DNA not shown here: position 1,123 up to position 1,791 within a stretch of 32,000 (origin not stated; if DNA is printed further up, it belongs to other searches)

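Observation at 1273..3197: tRNA-Leu-adjacent two-gene module: AAA (ABC/SMC-type) ATPase plus an abutting 122-aa protein with a mini-TOPRIM-like layout, a candidate defence island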

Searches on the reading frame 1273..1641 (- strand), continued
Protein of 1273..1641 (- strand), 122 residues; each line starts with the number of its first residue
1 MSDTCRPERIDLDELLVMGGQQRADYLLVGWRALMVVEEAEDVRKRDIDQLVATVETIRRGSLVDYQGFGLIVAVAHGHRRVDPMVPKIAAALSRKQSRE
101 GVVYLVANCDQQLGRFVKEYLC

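Call 100: find_encoding_contigs(protein=window:1273-1641:-, flank=3000, max_places=6)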
Protein window:1273-1641:- (122 aa): 23 contigs read that carry it; 6 places shown.
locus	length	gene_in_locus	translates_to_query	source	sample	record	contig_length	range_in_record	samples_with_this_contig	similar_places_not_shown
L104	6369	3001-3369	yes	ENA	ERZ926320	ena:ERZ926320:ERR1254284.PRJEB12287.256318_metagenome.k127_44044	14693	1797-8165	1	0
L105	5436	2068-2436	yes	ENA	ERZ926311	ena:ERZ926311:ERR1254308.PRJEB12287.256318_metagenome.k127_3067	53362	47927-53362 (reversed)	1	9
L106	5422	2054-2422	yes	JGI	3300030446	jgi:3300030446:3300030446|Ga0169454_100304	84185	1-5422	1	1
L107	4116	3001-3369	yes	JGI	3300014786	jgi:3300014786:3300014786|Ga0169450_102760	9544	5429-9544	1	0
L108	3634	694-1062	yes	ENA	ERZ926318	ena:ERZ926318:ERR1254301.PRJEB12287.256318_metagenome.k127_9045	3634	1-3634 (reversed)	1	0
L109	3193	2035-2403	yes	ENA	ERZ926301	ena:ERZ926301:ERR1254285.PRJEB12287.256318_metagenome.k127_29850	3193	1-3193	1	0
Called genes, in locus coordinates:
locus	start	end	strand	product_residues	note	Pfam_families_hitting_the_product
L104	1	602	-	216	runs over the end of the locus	PF13353:Fer4_12 (weak), PF04055:Radical_SAM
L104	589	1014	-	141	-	PF27709:UCP014422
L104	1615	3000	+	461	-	PF13175:AAA_15 (weak), PF13304:AAA_21, PF13175:AAA_15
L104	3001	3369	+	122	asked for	-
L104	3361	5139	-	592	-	PF00009:GTP_EFTU, PF22042:EF-G_D2 (faint), PF03144:GTP_EFTU_D2 (weak), PF11987:IF-2, PF14578:GTP_EFTU_D4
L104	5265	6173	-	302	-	-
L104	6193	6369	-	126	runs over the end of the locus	PF02675:AdoMet_dc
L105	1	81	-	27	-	?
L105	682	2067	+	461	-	PF13175:AAA_15 (weak), PF13304:AAA_21, PF13175:AAA_15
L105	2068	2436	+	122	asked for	-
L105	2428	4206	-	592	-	PF00009:GTP_EFTU, PF22042:EF-G_D2 (faint), PF03144:GTP_EFTU_D2 (weak), PF11987:IF-2, PF14578:GTP_EFTU_D4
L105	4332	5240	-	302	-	-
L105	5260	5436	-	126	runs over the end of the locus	PF02675:AdoMet_dc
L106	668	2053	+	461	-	PF13175:AAA_15 (weak), PF13304:AAA_21, PF13175:AAA_15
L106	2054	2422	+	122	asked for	-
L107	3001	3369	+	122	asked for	-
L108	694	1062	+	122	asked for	-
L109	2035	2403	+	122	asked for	-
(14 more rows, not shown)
